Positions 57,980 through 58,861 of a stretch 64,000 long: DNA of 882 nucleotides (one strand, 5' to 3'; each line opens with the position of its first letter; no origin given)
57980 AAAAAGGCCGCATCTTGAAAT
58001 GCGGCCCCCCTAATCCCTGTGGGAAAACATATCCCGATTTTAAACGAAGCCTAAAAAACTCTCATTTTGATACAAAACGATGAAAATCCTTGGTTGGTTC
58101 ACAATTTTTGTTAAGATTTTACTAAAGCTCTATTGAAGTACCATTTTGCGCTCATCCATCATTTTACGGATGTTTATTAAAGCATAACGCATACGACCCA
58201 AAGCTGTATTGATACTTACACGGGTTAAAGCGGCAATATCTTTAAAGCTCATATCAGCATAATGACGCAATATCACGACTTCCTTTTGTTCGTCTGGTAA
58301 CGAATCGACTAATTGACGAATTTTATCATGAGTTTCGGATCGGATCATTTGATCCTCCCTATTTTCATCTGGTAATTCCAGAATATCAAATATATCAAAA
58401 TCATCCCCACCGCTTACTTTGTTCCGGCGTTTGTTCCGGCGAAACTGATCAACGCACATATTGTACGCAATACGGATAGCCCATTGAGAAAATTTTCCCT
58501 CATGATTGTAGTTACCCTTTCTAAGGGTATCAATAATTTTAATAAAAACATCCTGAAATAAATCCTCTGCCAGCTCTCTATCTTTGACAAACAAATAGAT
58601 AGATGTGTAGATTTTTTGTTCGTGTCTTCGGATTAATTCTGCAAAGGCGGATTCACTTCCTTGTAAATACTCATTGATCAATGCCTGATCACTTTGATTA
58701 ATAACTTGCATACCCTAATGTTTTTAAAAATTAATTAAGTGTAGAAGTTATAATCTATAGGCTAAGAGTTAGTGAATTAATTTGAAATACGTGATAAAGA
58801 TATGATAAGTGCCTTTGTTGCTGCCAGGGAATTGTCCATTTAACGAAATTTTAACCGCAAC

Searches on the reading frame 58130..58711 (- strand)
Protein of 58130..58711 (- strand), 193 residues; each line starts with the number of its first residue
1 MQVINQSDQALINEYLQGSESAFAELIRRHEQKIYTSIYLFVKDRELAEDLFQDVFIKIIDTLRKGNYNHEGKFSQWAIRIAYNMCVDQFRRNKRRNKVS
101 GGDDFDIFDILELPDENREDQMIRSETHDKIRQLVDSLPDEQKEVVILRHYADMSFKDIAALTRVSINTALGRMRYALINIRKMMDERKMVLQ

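Call 9: find_encoding_contigs(protein=window:58130-58711:-, flank=10000, max_places=10)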
Protein window:58130-58711:- (193 aa): no gene with exactly this product is on record in the collection.

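Call 11: find_homologous_proteins(query=window:58130-58711:-, max_evalue=1e-20)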
Query window:58130-58711:- (193 aa): 7995 proteins with E <= 1e-20 among 8000 candidates; the best 120 are listed.
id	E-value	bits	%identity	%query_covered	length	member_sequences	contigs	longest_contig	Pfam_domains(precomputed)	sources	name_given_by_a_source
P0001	3.8e-120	416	100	100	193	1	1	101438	PF07638.18,PF04545.23,PF04542.21,PF08281.19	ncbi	-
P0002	1.3e-116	405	96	100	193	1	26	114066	PF07638.18,PF04545.23,PF04542.21,PF08281.19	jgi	jgi:RNA polymerase sigma factor (sigma-70 family)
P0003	6.5e-113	393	93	100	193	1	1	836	PF07638.18,PF04545.23,PF04542.21,PF08281.19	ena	-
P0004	8.7e-113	392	93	100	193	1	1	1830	PF07638.18,PF04545.23,PF04542.21,PF08281.19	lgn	-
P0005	3.1e-112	390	93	100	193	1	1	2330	PF07638.18,PF04545.23,PF04542.21,PF08281.19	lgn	-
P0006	6.3e-112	389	92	100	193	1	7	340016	PF07638.18,PF04545.23,PF04542.21,PF08281.19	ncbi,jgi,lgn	jgi:RNA polymerase sigma-70 factor (ECF subfamily)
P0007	8.8e-111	386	91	100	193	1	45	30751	PF07638.18,PF04545.23,PF04542.21,PF08281.19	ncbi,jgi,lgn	jgi:RNA polymerase sigma-70 factor (ECF subfamily)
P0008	1.0e-110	386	92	100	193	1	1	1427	PF07638.18,PF04545.23,PF04542.21,PF08281.19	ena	-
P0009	3.9e-110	384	90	100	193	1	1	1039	PF07638.18,PF04545.23,PF04542.21,PF08281.19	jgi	jgi:RNA polymerase sigma factor (sigma-70 family)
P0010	7.7e-110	383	91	100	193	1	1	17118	PF07638.18,PF04545.23,PF04542.21,PF08281.19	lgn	-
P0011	1.6e-109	382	91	100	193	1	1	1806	PF04542.21,PF08281.19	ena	-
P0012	2.4e-108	378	89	100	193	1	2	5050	PF07638.18,PF04545.23,PF04542.21,PF08281.19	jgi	jgi:RNA polymerase sigma factor (sigma-70 family)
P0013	3.0e-108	378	88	100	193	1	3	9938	PF07638.18,PF04545.23,PF04542.21,PF08281.19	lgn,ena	-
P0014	1.0e-107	376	89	100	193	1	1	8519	PF07638.18,PF04545.23,PF04542.21,PF08281.19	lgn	-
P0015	2.1e-107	375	92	95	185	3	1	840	PF07638.18,PF04545.23,PF04542.21,PF08281.19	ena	-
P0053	4.2e-92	325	97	80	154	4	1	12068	PF07638.18,PF04545.23,PF04542.21,PF08281.19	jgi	jgi:RNA polymerase sigma factor (sigma-70 family)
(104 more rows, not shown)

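Call 12: find_encoding_contigs(protein=P0001, flank=10000, max_places=5)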
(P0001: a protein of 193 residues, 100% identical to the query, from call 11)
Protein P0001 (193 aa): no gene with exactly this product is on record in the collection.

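Call 13: find_encoding_contigs(protein=P0002, flank=4000, max_places=10)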
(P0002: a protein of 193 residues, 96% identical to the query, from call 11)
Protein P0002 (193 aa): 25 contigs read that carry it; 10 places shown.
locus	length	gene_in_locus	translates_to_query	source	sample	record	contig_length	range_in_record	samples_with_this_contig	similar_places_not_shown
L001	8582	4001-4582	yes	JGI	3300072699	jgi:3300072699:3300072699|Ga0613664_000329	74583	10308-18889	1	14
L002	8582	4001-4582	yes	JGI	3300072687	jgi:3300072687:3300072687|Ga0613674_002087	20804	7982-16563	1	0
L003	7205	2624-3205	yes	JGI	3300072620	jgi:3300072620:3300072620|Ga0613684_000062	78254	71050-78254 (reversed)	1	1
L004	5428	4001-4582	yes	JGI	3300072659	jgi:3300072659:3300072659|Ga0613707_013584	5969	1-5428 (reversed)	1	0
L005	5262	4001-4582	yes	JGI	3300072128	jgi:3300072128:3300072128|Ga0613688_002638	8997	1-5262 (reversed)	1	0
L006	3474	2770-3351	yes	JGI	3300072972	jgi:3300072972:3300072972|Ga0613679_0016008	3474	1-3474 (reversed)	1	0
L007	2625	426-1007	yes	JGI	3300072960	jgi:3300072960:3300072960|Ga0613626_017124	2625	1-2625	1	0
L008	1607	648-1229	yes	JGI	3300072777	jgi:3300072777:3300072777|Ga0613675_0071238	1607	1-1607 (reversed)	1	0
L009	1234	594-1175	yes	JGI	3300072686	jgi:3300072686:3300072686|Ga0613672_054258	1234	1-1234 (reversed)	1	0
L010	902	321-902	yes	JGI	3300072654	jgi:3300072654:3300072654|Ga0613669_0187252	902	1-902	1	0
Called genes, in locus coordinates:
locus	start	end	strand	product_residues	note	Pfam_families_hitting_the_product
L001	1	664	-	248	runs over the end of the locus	-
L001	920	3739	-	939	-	PF00005:ABC_tran (faint), PF02463:SMC_N (faint), PF03193:RsgA_GTPase (faint), PF13191:AAA_16 (faint), PF13555:AAA_29 (faint), PF20703:nSTAND1 (faint), PF17760:UvrA_inter, PF17755:UvrA_DNA-bind, +6 more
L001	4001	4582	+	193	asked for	PF07638:Sigma70_ECF (faint), PF04542:Sigma70_r2, PF08281:Sigma70_r4_2, PF04545:Sigma70_r4 (weak)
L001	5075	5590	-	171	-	PF22057:BACOVA_00961-like (faint)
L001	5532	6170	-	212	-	PF01648:ACPS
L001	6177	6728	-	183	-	PF02441:Flavoprotein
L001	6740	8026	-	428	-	PF08245:Mur_ligase_M, PF02875:Mur_ligase_C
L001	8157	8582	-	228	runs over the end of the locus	PF03588:Leu_Phe_trans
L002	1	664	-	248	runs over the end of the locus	-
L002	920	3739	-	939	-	PF00005:ABC_tran (faint), PF02463:SMC_N (faint), PF03193:RsgA_GTPase (faint), PF13191:AAA_16 (faint), PF13555:AAA_29 (faint), PF20703:nSTAND1 (faint), PF17760:UvrA_inter, PF17755:UvrA_DNA-bind, +6 more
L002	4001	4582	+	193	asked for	PF07638:Sigma70_ECF (faint), PF04542:Sigma70_r2, PF08281:Sigma70_r4_2, PF04545:Sigma70_r4 (weak)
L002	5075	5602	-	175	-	PF22057:BACOVA_00961-like (faint)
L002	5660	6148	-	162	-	PF01648:ACPS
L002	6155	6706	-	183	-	PF02441:Flavoprotein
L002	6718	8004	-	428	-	PF08245:Mur_ligase_M, PF02875:Mur_ligase_C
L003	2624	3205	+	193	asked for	PF07638:Sigma70_ECF (faint), PF04542:Sigma70_r2, PF08281:Sigma70_r4_2, PF04545:Sigma70_r4 (weak)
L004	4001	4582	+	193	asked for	PF07638:Sigma70_ECF (faint), PF04542:Sigma70_r2, PF08281:Sigma70_r4_2, PF04545:Sigma70_r4 (weak)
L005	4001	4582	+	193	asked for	PF07638:Sigma70_ECF (faint), PF04542:Sigma70_r2, PF08281:Sigma70_r4_2, PF04545:Sigma70_r4 (weak)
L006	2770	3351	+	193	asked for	PF07638:Sigma70_ECF (faint), PF04542:Sigma70_r2, PF08281:Sigma70_r4_2, PF04545:Sigma70_r4 (weak)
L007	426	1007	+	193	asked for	PF07638:Sigma70_ECF (faint), PF04542:Sigma70_r2, PF08281:Sigma70_r4_2, PF04545:Sigma70_r4 (weak)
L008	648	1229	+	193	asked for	PF07638:Sigma70_ECF (faint), PF04542:Sigma70_r2, PF08281:Sigma70_r4_2, PF04545:Sigma70_r4 (weak)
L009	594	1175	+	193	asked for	PF07638:Sigma70_ECF (faint), PF04542:Sigma70_r2, PF08281:Sigma70_r4_2, PF04545:Sigma70_r4 (weak)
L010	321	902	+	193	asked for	PF07638:Sigma70_ECF (faint), PF04542:Sigma70_r2, PF08281:Sigma70_r4_2, PF04545:Sigma70_r4 (weak)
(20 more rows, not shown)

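Call 16: find_encoding_contigs(protein=P0006, flank=3000, max_places=4)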
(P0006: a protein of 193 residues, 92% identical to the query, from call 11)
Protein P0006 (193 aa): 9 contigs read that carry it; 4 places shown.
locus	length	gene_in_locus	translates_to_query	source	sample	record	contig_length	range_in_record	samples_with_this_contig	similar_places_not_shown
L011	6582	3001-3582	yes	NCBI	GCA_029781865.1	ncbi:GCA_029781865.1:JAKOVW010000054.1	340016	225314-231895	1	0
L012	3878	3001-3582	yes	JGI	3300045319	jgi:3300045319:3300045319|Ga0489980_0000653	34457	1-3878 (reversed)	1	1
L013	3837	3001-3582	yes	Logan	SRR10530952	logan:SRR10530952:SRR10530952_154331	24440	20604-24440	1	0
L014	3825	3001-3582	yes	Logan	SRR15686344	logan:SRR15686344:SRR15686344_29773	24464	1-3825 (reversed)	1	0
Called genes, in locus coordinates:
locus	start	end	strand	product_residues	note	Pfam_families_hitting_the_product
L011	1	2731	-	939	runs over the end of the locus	PF00005:ABC_tran (faint), PF00437:T2SSE (faint), PF02463:SMC_N (weak), PF03193:RsgA_GTPase (faint), PF13191:AAA_16 (faint), PF13401:AAA_22 (faint), PF17760:UvrA_inter, PF17755:UvrA_DNA-bind, +7 more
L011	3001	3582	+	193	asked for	PF07638:Sigma70_ECF (weak), PF04542:Sigma70_r2, PF08281:Sigma70_r4_2, PF04545:Sigma70_r4 (weak)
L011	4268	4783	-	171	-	PF14254:DUF4348 (weak), PF22057:BACOVA_00961-like (faint)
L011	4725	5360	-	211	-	PF01648:ACPS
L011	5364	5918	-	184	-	PF02441:Flavoprotein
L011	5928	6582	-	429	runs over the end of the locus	PF08245:Mur_ligase_M, PF02875:Mur_ligase_C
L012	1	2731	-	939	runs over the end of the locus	PF00005:ABC_tran (faint), PF02463:SMC_N (weak), PF03193:RsgA_GTPase (faint), PF13191:AAA_16 (faint), PF13401:AAA_22 (faint), PF13555:AAA_29 (faint), PF17760:UvrA_inter, PF17755:UvrA_DNA-bind, +6 more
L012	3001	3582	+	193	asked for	PF07638:Sigma70_ECF (weak), PF04542:Sigma70_r2, PF08281:Sigma70_r4_2, PF04545:Sigma70_r4 (weak)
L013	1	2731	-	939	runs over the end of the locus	PF00005:ABC_tran (faint), PF02463:SMC_N (weak), PF03193:RsgA_GTPase (faint), PF13191:AAA_16 (faint), PF13401:AAA_22 (faint), PF13555:AAA_29 (faint), PF17760:UvrA_inter, PF17755:UvrA_DNA-bind, +6 more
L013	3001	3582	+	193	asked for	PF07638:Sigma70_ECF (weak), PF04542:Sigma70_r2, PF08281:Sigma70_r4_2, PF04545:Sigma70_r4 (weak)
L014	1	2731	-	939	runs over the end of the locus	PF00005:ABC_tran (faint), PF00437:T2SSE (faint), PF02463:SMC_N (weak), PF03193:RsgA_GTPase (faint), PF13191:AAA_16 (faint), PF13401:AAA_22 (faint), PF17760:UvrA_inter, PF17755:UvrA_DNA-bind, +7 more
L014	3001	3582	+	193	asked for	PF07638:Sigma70_ECF (weak), PF04542:Sigma70_r2, PF08281:Sigma70_r4_2, PF04545:Sigma70_r4 (weak)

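Call 17: find_encoding_contigs(protein=P0007, flank=3000, max_places=6)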
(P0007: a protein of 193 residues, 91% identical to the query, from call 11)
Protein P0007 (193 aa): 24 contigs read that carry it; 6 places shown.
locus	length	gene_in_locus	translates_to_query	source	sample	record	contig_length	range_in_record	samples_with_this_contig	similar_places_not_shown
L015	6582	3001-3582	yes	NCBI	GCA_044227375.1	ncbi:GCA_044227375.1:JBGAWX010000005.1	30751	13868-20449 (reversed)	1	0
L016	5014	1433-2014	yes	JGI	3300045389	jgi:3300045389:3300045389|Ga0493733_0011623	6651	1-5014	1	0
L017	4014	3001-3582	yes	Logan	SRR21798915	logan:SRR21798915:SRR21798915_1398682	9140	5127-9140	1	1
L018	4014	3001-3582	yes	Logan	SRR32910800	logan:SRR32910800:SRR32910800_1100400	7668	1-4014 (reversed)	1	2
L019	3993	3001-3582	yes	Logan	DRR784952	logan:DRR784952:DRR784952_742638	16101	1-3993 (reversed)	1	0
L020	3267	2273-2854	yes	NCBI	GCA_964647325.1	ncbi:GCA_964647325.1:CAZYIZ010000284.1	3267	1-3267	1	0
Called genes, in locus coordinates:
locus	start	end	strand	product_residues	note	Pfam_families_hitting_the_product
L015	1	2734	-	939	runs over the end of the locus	PF00005:ABC_tran (faint), PF03193:RsgA_GTPase (faint), PF13191:AAA_16 (faint), PF13555:AAA_29 (faint), PF20703:nSTAND1 (faint), PF17760:UvrA_inter, PF17755:UvrA_DNA-bind, PF02463:SMC_N (weak), +5 more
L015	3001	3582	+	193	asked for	PF07638:Sigma70_ECF (weak), PF04542:Sigma70_r2, PF08281:Sigma70_r4_2, PF04545:Sigma70_r4 (weak)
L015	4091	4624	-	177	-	-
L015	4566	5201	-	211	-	PF01648:ACPS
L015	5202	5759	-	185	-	PF02441:Flavoprotein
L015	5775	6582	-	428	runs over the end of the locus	PF08245:Mur_ligase_M, PF02875:Mur_ligase_C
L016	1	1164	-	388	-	?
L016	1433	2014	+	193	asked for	PF07638:Sigma70_ECF (weak), PF04542:Sigma70_r2, PF08281:Sigma70_r4_2, PF04545:Sigma70_r4 (weak)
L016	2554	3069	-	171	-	-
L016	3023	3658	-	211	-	PF01648:ACPS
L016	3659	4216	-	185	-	PF02441:Flavoprotein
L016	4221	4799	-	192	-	PF02875:Mur_ligase_C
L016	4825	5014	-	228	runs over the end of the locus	PF08245:Mur_ligase_M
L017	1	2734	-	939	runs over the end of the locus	PF00005:ABC_tran (faint), PF03193:RsgA_GTPase (faint), PF13191:AAA_16 (faint), PF13555:AAA_29 (faint), PF20703:nSTAND1 (faint), PF17760:UvrA_inter, PF17755:UvrA_DNA-bind, PF02463:SMC_N (weak), +5 more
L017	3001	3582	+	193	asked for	PF07638:Sigma70_ECF (weak), PF04542:Sigma70_r2, PF08281:Sigma70_r4_2, PF04545:Sigma70_r4 (weak)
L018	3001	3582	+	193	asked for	PF07638:Sigma70_ECF (weak), PF04542:Sigma70_r2, PF08281:Sigma70_r4_2, PF04545:Sigma70_r4 (weak)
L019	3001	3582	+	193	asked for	PF07638:Sigma70_ECF (weak), PF04542:Sigma70_r2, PF08281:Sigma70_r4_2, PF04545:Sigma70_r4 (weak)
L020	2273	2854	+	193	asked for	PF07638:Sigma70_ECF (weak), PF04542:Sigma70_r2, PF08281:Sigma70_r4_2, PF04545:Sigma70_r4 (weak)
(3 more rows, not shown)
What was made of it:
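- Checked: The gene order folC-ubiX-ACPS-DUF4348-like-tRNA-sigma-uvrA is the same in relatives on both sides (calls 13, 16, 17).
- Synteny holds on both sides (calls 13, 16, 17).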

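Call 31: find_related_loci(query=window:58130-58711:-, collection=metagenome_contigs, flank=3000)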
Query window:58130-58711:- (193 aa) in metagenome_contigs; peptide patterns used: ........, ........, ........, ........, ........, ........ (x = any residue, [..] = any of these).
600 stretches matched a pattern (row limit reached: there are more); 573 encode a relative of the query (tblastn E <= 1e-3); the best 80 are kept; 80 distinct loci.
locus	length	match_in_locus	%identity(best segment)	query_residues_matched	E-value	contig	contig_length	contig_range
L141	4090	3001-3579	87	1-193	8e-116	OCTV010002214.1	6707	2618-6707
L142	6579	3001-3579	84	1-193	2e-111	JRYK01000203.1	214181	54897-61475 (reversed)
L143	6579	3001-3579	82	1-193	1e-108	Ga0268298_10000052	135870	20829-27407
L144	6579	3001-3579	79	1-193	7e-104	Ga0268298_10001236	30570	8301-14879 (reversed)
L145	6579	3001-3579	79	1-193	2e-103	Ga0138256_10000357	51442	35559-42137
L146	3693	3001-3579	78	1-193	9e-103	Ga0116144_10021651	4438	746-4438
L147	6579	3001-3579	75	1-193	3e-97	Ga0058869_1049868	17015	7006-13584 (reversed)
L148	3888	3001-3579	74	1-193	2e-96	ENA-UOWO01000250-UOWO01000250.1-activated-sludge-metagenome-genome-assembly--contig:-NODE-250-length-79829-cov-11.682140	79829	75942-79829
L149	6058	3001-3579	74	1-193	3e-96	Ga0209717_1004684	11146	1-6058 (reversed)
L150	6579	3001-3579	73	1-193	3e-96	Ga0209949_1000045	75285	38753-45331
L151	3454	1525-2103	73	1-193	4e-97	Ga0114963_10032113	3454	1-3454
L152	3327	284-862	73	1-193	3e-97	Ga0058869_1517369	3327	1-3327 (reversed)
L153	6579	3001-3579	74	1-193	1e-95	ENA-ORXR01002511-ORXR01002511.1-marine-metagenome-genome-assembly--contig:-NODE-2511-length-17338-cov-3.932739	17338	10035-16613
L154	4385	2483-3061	74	1-193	5e-96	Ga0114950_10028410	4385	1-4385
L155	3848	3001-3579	73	1-193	1e-95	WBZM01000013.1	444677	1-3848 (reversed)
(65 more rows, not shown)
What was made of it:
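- Tried and rejected: The second scan was spent on sigma relatives (call 31).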

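Call 42: find_encoding_contigs(protein=P0053, flank=3000, max_places=6)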
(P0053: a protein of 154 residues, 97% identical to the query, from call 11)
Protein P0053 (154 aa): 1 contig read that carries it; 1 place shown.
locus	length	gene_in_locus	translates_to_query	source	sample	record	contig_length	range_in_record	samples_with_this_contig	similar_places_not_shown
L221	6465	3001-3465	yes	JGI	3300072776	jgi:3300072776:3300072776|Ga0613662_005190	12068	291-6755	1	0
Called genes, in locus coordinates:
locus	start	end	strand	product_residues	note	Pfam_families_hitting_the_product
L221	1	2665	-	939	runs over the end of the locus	PF00005:ABC_tran (faint), PF02463:SMC_N (faint), PF03193:RsgA_GTPase (faint), PF13191:AAA_16 (faint), PF13555:AAA_29 (faint), PF20703:nSTAND1 (faint), PF17760:UvrA_inter, PF17755:UvrA_DNA-bind, +6 more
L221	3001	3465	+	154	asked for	PF04542:Sigma70_r2, PF07638:Sigma70_ECF (weak), PF08281:Sigma70_r4_2, PF04545:Sigma70_r4 (weak)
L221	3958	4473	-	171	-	PF22057:BACOVA_00961-like (faint)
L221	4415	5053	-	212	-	PF01648:ACPS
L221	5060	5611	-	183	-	PF02441:Flavoprotein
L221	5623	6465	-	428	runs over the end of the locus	PF08245:Mur_ligase_M, PF02875:Mur_ligase_C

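Call 43: find_encoding_contigs(protein=P0010, flank=3000, max_places=4)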
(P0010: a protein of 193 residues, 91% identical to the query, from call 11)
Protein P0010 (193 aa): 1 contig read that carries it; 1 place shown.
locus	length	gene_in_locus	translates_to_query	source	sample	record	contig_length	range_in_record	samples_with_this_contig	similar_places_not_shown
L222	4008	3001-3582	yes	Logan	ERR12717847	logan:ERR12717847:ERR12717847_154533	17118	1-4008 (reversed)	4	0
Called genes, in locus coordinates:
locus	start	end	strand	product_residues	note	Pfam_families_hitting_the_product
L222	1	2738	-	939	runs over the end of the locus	PF03193:RsgA_GTPase (faint), PF13191:AAA_16 (faint), PF13555:AAA_29 (faint), PF20703:nSTAND1 (faint), PF17760:UvrA_inter, PF17755:UvrA_DNA-bind, PF02463:SMC_N (weak), PF00005:ABC_tran (weak), +6 more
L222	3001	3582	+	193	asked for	PF07638:Sigma70_ECF (weak), PF04542:Sigma70_r2, PF08281:Sigma70_r4_2, PF04545:Sigma70_r4 (weak)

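Call 62: find_encoding_contigs(protein=P0005, flank=3000, max_places=3)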
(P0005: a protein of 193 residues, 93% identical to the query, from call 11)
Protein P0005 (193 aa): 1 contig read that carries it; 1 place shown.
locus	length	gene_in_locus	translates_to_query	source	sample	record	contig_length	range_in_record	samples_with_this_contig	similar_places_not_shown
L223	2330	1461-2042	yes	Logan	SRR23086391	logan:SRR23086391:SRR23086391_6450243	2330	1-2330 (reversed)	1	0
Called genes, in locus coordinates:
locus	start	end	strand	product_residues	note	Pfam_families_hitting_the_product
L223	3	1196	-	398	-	?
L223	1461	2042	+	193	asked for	PF07638:Sigma70_ECF (weak), PF04542:Sigma70_r2, PF08281:Sigma70_r4_2, PF04545:Sigma70_r4 (weak)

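Call 63: find_encoding_contigs(protein=P0004, flank=3000, max_places=3)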
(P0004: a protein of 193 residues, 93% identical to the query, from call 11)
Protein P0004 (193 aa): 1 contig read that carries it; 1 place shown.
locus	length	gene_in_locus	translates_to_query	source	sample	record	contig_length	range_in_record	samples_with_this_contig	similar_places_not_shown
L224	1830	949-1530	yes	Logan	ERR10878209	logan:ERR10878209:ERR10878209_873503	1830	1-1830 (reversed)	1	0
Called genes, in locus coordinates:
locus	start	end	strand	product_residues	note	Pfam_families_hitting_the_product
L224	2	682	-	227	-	?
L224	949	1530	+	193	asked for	PF07638:Sigma70_ECF (weak), PF04542:Sigma70_r2, PF08281:Sigma70_r4_2, PF04545:Sigma70_r4 (weak)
